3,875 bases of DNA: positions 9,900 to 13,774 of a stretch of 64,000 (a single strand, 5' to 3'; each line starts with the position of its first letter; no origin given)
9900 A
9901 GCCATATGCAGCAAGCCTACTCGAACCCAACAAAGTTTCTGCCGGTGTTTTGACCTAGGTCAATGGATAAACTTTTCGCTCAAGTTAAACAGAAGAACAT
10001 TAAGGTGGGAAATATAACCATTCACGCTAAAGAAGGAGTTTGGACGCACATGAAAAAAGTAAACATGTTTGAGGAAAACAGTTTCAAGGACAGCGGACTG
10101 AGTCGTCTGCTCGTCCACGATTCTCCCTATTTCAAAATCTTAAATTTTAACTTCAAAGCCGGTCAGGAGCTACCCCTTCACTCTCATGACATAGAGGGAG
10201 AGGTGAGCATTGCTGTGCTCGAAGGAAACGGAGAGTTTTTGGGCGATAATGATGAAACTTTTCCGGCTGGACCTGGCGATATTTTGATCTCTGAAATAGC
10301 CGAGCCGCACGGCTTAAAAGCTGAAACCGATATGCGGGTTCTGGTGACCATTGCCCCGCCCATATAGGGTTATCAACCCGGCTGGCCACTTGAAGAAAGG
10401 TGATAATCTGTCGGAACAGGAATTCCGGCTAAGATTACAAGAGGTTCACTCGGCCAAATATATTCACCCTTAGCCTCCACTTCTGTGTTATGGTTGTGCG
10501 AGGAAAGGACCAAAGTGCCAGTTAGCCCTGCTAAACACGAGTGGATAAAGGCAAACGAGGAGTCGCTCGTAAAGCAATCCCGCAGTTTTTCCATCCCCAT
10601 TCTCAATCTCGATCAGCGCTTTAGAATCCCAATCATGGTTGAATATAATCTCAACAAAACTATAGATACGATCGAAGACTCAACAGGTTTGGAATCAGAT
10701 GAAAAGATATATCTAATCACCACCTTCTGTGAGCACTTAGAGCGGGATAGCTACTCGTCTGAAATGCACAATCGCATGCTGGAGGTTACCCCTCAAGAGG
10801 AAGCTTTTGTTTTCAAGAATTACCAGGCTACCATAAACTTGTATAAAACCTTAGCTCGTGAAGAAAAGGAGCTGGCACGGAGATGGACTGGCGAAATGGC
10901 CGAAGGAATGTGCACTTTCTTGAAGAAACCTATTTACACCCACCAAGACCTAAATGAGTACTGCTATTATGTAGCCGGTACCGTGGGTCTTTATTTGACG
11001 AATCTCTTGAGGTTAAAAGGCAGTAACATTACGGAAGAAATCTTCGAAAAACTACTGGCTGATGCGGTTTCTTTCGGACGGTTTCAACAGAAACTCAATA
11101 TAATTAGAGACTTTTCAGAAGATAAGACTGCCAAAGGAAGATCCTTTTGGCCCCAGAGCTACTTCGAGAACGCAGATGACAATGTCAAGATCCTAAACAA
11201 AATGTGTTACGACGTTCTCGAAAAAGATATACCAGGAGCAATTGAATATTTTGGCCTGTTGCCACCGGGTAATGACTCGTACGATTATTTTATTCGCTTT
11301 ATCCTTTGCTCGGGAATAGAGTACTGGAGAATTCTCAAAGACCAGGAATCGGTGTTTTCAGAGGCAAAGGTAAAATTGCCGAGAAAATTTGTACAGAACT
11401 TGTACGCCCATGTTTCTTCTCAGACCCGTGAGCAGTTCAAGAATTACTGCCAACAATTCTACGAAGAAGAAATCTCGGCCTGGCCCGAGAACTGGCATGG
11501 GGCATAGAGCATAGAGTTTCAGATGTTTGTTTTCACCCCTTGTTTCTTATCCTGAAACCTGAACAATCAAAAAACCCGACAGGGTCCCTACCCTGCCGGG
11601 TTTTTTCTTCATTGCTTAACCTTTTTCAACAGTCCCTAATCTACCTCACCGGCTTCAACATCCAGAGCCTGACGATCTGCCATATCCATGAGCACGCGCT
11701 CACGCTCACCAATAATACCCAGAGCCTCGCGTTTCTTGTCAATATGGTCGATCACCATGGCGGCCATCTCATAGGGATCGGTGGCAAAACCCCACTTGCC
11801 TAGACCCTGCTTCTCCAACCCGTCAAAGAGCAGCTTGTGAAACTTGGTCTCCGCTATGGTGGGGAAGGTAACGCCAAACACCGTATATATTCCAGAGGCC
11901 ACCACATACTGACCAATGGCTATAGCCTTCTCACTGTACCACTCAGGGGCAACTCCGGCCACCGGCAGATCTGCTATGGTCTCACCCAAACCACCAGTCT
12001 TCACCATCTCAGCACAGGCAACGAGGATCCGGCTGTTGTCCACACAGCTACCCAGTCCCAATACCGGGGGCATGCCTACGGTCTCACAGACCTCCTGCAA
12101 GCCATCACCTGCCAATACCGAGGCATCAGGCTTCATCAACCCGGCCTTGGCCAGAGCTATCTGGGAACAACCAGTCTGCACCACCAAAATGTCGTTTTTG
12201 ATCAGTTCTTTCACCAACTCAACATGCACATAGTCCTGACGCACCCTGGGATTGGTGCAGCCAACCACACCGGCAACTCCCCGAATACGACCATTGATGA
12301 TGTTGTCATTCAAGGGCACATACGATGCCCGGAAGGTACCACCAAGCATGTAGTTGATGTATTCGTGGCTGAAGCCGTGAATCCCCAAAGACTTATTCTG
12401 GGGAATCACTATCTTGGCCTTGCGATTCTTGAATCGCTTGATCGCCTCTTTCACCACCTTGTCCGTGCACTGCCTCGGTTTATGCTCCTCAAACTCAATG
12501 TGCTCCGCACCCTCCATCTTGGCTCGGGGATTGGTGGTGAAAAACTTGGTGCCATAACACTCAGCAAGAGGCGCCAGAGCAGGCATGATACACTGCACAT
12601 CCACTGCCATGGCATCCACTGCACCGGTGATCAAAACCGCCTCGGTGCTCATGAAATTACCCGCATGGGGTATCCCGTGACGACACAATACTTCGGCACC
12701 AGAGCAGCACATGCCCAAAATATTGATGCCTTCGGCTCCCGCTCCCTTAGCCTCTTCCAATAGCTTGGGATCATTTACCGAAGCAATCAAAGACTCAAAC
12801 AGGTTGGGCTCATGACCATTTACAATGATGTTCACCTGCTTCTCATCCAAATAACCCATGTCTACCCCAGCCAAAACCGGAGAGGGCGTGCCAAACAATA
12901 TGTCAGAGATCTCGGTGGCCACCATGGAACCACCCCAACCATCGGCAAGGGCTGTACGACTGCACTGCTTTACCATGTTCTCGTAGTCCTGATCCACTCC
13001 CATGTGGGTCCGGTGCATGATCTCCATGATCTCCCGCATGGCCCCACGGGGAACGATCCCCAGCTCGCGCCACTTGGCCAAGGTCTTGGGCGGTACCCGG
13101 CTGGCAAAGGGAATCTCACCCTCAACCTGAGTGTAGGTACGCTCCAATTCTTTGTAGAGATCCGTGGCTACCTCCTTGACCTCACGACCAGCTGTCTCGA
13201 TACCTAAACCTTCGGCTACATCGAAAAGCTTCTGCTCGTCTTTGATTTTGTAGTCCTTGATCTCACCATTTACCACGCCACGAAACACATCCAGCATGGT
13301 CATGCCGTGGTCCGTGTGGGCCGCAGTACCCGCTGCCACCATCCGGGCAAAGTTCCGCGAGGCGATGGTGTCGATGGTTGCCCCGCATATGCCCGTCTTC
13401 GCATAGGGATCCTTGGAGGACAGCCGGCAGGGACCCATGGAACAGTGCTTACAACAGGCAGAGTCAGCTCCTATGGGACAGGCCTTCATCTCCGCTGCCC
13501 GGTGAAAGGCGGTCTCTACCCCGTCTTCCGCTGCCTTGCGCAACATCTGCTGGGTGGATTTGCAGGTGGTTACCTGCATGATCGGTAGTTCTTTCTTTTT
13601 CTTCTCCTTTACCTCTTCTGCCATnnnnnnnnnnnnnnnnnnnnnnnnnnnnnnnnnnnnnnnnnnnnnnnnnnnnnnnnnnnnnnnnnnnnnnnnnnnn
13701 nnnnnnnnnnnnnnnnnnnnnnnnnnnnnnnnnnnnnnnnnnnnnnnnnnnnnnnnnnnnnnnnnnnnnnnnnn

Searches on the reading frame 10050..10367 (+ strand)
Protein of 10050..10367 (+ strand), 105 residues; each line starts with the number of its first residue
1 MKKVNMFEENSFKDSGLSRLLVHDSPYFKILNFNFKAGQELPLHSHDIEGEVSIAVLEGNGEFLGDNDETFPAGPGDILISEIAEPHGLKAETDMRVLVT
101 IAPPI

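Call 33: search_protein_families(library=ncbifam, proteins=[window:10050-10367:+])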
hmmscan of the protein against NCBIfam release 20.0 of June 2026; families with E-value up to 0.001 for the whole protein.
window:10050-10367:+ (105 aa): 1 family
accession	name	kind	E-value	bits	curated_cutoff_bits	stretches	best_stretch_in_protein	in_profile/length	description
NF009806.0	PRK13290.1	subfamily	1.2e-05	25.3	128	1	20-105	26-111/130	ectoine synthase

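Call 38: find_homologous_proteins(query=window:10050-10364:+, max_evalue=1e-10)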
Query window:10050-10364:+ (105 aa): 2699 proteins with E <= 1e-10 among 2704 candidates; the best 120 are listed.
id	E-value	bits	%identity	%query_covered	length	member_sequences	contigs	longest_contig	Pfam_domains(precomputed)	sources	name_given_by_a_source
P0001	5.7e-63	228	100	100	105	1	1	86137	PF07883.18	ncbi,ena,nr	ncbi:MAG: cupin domain-containing protein [Deltaproteobacteria bacterium]|nr:cupin domain-containing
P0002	1.2e-62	226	100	100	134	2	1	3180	PF07883.18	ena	-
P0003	2.9e-62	225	99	100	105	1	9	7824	PF07883.18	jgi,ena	-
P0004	3.1e-62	225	99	100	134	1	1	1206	PF07883.18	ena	-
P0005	3.1e-62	225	99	100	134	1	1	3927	PF07883.18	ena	-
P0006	7.2e-62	224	98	100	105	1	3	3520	PF07883.18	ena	-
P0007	7.2e-62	224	98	100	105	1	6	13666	PF07883.18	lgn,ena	-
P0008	1.8e-61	223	97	100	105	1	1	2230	PF07883.18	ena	-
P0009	1.3e-60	220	96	100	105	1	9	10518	PF07883.18,PF02311.26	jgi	jgi:quercetin dioxygenase-like cupin family protein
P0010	2.1e-60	219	96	100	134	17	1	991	PF07883.18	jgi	jgi:quercetin dioxygenase-like cupin family protein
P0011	3.5e-60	219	96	100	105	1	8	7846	PF07883.18,PF02311.26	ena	-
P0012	4.9e-60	218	95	100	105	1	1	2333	PF07883.18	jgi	jgi:quercetin dioxygenase-like cupin family protein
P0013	1.3e-59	217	95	100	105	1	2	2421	PF07883.18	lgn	-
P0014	2.6e-58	213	94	100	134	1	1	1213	PF07883.18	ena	-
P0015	6.7e-57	208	91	100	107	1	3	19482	PF07883.18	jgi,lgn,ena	jgi:quercetin dioxygenase-like cupin family protein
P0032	4.2e-55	202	89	100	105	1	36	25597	PF07883.18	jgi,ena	jgi:quercetin dioxygenase-like cupin family protein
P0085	7.9e-48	179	77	100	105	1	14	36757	PF07883.18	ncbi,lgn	-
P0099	3.3e-47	177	73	100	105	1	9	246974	PF07883.18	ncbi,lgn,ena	-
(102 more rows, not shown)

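Call 40: find_encoding_contigs(protein=P0001, flank=10000, max_places=5)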
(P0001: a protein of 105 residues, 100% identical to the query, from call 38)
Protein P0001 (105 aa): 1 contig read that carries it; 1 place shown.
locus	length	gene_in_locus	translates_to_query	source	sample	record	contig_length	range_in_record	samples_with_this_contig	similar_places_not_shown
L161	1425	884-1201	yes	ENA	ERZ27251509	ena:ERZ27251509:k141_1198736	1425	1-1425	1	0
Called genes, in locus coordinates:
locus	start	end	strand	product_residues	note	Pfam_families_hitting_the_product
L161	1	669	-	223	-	?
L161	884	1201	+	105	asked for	PF07883:Cupin_2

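Call 43: find_encoding_contigs(protein=P0032, flank=5000, max_places=10)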
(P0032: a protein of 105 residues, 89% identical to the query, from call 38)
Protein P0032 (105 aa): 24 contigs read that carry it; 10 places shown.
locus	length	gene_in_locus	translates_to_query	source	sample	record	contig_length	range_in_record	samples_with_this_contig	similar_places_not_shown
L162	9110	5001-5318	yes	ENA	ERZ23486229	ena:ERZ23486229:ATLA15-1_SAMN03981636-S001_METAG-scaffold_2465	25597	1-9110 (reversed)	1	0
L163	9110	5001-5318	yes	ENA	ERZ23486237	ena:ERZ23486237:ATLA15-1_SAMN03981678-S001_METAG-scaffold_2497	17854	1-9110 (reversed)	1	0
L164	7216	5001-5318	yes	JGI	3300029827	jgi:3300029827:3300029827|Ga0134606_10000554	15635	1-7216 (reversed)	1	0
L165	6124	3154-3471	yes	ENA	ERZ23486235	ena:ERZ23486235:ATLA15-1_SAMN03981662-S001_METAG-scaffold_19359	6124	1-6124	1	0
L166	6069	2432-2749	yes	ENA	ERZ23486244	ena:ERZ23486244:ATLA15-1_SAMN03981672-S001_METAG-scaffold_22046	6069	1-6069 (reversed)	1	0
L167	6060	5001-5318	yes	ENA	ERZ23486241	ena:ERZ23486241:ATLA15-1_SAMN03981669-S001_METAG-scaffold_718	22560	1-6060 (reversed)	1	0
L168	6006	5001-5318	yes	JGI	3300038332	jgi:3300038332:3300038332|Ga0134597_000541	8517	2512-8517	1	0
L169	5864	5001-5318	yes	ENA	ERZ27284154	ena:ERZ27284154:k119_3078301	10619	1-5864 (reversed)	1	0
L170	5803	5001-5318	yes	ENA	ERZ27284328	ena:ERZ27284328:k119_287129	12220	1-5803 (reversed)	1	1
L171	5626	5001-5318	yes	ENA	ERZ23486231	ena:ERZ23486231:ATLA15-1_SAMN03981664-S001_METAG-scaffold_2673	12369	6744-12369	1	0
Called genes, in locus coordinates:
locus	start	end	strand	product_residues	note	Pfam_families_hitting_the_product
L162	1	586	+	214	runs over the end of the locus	-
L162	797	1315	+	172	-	PF12728:HTH_17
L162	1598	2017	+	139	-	PF00512:HisKA (weak)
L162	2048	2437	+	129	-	PF00072:Response_reg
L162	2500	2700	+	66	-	-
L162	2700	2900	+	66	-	-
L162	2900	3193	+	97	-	-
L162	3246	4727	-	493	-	PF13411:MerR_1 (faint)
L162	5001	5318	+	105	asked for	PF07883:Cupin_2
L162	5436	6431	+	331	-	PF00494:SQS_PSY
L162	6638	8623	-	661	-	PF03063:Prismane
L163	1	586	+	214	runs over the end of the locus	-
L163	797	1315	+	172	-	PF12728:HTH_17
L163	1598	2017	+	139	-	PF00512:HisKA (weak)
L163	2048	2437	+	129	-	PF00072:Response_reg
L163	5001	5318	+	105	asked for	PF07883:Cupin_2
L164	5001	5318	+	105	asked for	PF07883:Cupin_2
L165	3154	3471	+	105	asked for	PF07883:Cupin_2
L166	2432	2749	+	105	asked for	PF07883:Cupin_2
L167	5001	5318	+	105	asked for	PF07883:Cupin_2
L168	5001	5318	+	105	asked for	PF07883:Cupin_2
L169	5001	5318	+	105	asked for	PF07883:Cupin_2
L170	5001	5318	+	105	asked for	PF07883:Cupin_2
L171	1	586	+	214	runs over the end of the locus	-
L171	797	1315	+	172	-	PF12728:HTH_17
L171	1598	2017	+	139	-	PF00512:HisKA (weak)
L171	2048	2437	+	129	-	PF00072:Response_reg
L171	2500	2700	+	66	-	-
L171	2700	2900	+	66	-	-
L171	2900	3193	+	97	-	-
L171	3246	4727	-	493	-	PF13411:MerR_1 (faint)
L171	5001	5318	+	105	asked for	PF07883:Cupin_2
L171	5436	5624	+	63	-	?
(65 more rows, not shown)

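Call 44: find_encoding_contigs(protein=P0085, flank=5000, max_places=10)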
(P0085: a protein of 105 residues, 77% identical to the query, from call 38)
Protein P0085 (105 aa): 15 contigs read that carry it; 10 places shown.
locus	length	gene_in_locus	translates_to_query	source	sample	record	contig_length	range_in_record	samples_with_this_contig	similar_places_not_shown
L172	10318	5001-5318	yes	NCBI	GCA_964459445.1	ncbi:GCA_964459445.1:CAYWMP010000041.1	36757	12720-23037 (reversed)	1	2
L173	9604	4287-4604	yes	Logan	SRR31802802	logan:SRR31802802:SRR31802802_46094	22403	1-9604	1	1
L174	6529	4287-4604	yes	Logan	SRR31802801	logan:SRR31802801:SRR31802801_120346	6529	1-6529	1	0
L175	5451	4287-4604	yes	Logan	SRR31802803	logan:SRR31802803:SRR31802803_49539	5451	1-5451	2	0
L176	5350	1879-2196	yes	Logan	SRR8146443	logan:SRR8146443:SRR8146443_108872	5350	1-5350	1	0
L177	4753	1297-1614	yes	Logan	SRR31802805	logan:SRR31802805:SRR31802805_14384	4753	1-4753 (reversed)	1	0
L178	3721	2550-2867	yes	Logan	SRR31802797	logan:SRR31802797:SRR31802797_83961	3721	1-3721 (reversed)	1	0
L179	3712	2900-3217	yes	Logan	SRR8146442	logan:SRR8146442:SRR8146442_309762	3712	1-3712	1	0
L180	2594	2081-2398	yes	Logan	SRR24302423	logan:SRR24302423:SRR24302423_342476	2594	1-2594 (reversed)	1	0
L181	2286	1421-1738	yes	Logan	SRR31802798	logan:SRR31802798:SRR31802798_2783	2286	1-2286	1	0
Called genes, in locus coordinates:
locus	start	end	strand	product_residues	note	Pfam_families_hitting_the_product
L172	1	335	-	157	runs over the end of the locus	PF01842:ACT (faint), PF13291:ACT_4 (faint), PF19571:ACT_8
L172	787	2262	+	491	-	PF08984:DUF1858, PF04282:DUF438, PF01814:Hemerythrin, PF13596:PAS_10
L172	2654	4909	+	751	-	PF22085:NorB_cytochrome_c-like, PF00115:COX1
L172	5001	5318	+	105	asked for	PF07883:Cupin_2 (weak)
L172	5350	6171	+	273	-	PF13938:DUF4213, PF04016:DUF364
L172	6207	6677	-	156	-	PF00582:Usp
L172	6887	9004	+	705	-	PF00989:PAS, PF08448:PAS_4, PF13426:PAS_9, PF00989:PAS, PF08448:PAS_4, PF13426:PAS_9, PF00512:HisKA, PF02518:HATPase_c, +4 more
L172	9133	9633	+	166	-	PF02915:Rubrerythrin, PF21349:RUBY_RBDX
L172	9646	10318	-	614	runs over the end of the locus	PF06480:FtsH_ext, PF06068:TIP49 (faint), PF13191:AAA_16 (faint), PF00004:AAA, PF17862:AAA_lid_3, PF01434:Peptidase_M41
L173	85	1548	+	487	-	PF08984:DUF1858, PF04282:DUF438, PF01814:Hemerythrin, PF13596:PAS_10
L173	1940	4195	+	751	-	PF22085:NorB_cytochrome_c-like, PF00115:COX1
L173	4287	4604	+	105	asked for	PF07883:Cupin_2 (weak)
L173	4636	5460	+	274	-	PF13938:DUF4213, PF04016:DUF364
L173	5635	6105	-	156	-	PF00582:Usp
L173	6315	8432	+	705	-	PF00989:PAS, PF08448:PAS_4, PF13426:PAS_9, PF00989:PAS, PF08448:PAS_4, PF13426:PAS_9, PF00512:HisKA, PF02518:HATPase_c, +4 more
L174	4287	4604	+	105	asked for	PF07883:Cupin_2 (weak)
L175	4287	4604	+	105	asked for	PF07883:Cupin_2 (weak)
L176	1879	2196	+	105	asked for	PF07883:Cupin_2 (weak)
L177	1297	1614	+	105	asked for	PF07883:Cupin_2 (weak)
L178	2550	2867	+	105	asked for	PF07883:Cupin_2 (weak)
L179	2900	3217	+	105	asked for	PF07883:Cupin_2 (weak)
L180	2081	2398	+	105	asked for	PF07883:Cupin_2 (weak)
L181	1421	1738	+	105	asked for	PF07883:Cupin_2 (weak)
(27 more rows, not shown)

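Call 45: find_encoding_contigs(protein=P0099, flank=5000, max_places=10)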
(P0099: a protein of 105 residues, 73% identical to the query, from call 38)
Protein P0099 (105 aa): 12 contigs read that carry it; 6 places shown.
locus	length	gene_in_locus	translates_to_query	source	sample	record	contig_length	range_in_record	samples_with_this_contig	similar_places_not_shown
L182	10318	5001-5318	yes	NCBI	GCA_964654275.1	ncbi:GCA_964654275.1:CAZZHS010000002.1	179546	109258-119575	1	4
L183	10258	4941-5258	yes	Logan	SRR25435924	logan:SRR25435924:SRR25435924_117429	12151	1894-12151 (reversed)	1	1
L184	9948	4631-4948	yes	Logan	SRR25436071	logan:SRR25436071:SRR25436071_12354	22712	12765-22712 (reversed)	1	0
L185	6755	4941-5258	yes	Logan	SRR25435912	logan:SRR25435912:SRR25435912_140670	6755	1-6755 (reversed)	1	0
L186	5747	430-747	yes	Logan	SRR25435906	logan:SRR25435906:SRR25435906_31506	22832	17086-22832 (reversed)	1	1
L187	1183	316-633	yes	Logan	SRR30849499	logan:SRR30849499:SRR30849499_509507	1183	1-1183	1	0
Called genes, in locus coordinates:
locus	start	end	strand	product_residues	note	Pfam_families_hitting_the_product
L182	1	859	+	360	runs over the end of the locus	PF00437:T2SSE, PF13191:AAA_16 (weak), PF13555:AAA_29 (faint)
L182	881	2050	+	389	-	PF00437:T2SSE, PF13191:AAA_16 (weak), PF01935:DUF87 (faint)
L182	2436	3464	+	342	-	PF00586:AIRS, PF02769:AIRS_C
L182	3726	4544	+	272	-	PF08543:Phos_pyr_kin, PF00294:PfkB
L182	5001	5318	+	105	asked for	PF07883:Cupin_2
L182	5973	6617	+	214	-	PF12146:Hydrolase_4 (faint)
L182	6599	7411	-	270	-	PF00561:Abhydrolase_1, PF12146:Hydrolase_4, PF12697:Abhydrolase_6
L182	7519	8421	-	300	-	PF02588:YitT_membrane, PF10035:DUF2179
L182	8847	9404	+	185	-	PF00588:SpoU_methylase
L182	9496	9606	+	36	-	-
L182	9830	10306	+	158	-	-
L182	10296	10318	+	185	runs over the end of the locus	PF01467:CTP_transf_like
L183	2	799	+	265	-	?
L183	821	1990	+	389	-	PF00437:T2SSE, PF13191:AAA_16 (weak), PF01935:DUF87 (faint)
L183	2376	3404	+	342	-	PF00586:AIRS, PF02769:AIRS_C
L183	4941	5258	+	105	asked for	PF07883:Cupin_2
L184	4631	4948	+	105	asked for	PF07883:Cupin_2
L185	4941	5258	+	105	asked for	PF07883:Cupin_2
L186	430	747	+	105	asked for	PF07883:Cupin_2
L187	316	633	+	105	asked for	PF07883:Cupin_2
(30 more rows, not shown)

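Call 68: search_solved_structures(query=window:10050-10364:+, max_evalue=0.01)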
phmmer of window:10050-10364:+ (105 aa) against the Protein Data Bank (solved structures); distinct sequences matched with E-value up to 0.01: 8.
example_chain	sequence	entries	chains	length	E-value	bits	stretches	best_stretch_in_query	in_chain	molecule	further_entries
2q30_A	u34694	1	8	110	4.5e-35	123.4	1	1-105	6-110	Uncharacterized protein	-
5onm_A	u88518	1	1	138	0.00032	24.2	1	20-105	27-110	L-ectoine synthase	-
5onn_A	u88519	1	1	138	0.00037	24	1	20-105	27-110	L-ectoine synthase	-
5ono_A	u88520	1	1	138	0.00038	24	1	20-105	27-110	L-ectoine synthase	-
1yhf_A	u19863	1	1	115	0.00046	23.7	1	13-104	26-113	hypothetical protein SPy1581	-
3ht1_A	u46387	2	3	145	0.0016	22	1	26-91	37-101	RemF protein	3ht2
1o4t_A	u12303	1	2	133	0.0052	20.3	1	32-100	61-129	putative oxalate decarboxylase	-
3rns_A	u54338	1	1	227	0.0075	19.8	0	29-96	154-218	Cupin 2 conserved barrel domain protein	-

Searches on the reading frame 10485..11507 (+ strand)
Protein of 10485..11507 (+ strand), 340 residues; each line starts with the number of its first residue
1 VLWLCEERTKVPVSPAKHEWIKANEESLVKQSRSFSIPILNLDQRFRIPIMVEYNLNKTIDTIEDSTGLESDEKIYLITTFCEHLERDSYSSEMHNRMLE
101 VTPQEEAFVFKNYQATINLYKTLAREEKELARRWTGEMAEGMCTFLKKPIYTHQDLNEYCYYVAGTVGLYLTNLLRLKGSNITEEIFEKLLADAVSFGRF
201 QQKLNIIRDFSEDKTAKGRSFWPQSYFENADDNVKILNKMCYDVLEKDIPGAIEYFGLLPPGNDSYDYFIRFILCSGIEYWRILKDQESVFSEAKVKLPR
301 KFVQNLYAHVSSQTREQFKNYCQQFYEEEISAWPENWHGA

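Call 7: search_protein_families(library=pfam, proteins=[window:10485-11507:+])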
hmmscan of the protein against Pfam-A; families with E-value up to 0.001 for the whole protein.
window:10485-11507:+ (340 aa): 1 family
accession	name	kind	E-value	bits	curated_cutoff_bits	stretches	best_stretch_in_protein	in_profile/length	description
PF00494.24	SQS_PSY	-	5.4e-31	108.7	26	1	29-230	2-180/263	Squalene/phytoene synthase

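Call 33: search_protein_families(library=ncbifam, proteins=[window:10485-11507:+])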
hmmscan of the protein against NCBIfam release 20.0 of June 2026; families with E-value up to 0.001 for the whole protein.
window:10485-11507:+ (340 aa): 6 families
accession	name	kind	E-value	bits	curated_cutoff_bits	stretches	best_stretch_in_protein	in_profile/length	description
TIGR01559.1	squal_synth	equivalog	2.7e-36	125.4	286.75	1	27-235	9-211/337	squalene synthase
NF045686.1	PhytoSynCyanob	equivalog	1.8e-09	37.1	550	1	137-231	116-215/310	15-cis-phytoene synthase CrtB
TIGR03465.1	HpnD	equivalog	1.1e-07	31.1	278.6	1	130-230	83-175/267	presqualene diphosphate synthase HpnD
NF042419.1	Phyto_syn_CrtB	equivalog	2.8e-06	27.1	480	1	137-230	108-193/306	15-cis-phytoene synthase CrtB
TIGR03464.1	HpnC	equivalog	8.9e-06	25.4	250.45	1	35-230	9-176/267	squalene synthase HpnC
NF045921.1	PhytnSynCrtBRhod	equivalog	0.00032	20.2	500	1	129-231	92-186/307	15-cis-phytoene synthase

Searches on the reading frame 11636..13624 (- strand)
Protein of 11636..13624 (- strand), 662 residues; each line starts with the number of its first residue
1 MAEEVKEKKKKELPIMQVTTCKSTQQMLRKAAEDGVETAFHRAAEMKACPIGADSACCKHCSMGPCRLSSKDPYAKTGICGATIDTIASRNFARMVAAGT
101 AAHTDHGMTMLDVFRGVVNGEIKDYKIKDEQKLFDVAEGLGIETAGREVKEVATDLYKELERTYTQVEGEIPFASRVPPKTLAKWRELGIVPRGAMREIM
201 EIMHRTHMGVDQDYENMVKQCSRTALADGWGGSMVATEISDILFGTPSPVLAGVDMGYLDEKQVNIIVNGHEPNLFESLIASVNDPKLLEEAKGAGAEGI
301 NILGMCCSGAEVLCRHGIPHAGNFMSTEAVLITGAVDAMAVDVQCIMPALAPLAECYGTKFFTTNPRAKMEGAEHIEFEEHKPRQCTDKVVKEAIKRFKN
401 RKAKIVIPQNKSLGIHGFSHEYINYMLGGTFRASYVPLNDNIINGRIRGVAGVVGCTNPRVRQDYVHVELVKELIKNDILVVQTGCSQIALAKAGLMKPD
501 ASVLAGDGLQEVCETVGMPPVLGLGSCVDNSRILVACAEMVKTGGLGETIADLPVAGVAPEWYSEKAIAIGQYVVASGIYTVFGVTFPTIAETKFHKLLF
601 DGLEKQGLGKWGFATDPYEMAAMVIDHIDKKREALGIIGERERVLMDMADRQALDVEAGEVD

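Call 7: search_protein_families(library=pfam, proteins=[window:11636-13624:-])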
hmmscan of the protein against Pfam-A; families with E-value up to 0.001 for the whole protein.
window:11636-13624:- (662 aa): 1 family
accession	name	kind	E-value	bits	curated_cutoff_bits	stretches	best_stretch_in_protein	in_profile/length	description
PF03063.25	Prismane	-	6.8e-171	569.8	27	1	57-617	2-512/513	Prismane/CO dehydrogenase family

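Call 33: search_protein_families(library=ncbifam, proteins=[window:11636-13624:-])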
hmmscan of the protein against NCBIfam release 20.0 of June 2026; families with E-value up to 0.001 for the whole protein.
window:11636-13624:- (662 aa): 3 families
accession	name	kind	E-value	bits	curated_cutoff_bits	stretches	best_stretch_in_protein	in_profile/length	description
TIGR01702.1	CO_DH_cata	equivalog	2.3e-181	604.2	478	1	22-637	4-621/621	anaerobic carbon-monoxide dehydrogenase catalytic subunit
TIGR00314.1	cdhA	equivalog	8.1e-17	60.3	781.3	2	57-377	65-339/784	CO dehydrogenase/acetyl-CoA synthase complex subunit alpha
TIGR01703.1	hybrid_clust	equivalog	5.3e-08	31.8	360.8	1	345-604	292-507/522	hydroxylamine reductase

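Call 39: find_related_loci(query=window:11639-13624:-, collection=metagenome_contigs, flank=3000)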
Query window:11639-13624:- (662 aa) in metagenome_contigs; peptide patterns used: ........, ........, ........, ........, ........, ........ (x = any residue, [..] = any of these).
600 stretches matched a pattern (row limit reached: there are more); 329 encode a relative of the query (tblastn E <= 1e-3); the best 80 are kept; 80 distinct loci.
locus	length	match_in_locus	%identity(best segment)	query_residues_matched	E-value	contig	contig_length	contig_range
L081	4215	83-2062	94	1-660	0e+0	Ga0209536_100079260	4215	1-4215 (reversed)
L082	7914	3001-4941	93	13-659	0e+0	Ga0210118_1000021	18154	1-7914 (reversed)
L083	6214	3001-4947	93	4-652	0e+0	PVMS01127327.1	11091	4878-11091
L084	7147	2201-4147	93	4-652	0e+0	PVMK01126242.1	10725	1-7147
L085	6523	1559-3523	92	1-652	0e+0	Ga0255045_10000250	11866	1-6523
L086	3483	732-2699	92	1-656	0e+0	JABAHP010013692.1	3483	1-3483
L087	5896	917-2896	90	1-660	0e+0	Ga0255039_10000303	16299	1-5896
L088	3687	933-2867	90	13-657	0e+0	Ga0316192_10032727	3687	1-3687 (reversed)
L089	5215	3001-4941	90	13-659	0e+0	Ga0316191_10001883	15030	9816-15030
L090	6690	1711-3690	90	1-660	0e+0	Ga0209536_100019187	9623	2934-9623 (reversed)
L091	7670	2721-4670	89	13-662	0e+0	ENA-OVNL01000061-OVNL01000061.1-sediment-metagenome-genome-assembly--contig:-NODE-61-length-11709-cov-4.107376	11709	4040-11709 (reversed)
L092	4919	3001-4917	90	13-651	0e+0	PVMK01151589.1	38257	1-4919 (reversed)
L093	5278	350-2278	90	13-655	0e+0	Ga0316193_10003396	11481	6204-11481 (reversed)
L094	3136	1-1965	86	4-658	0e+0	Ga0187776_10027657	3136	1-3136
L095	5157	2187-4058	90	37-660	0e+0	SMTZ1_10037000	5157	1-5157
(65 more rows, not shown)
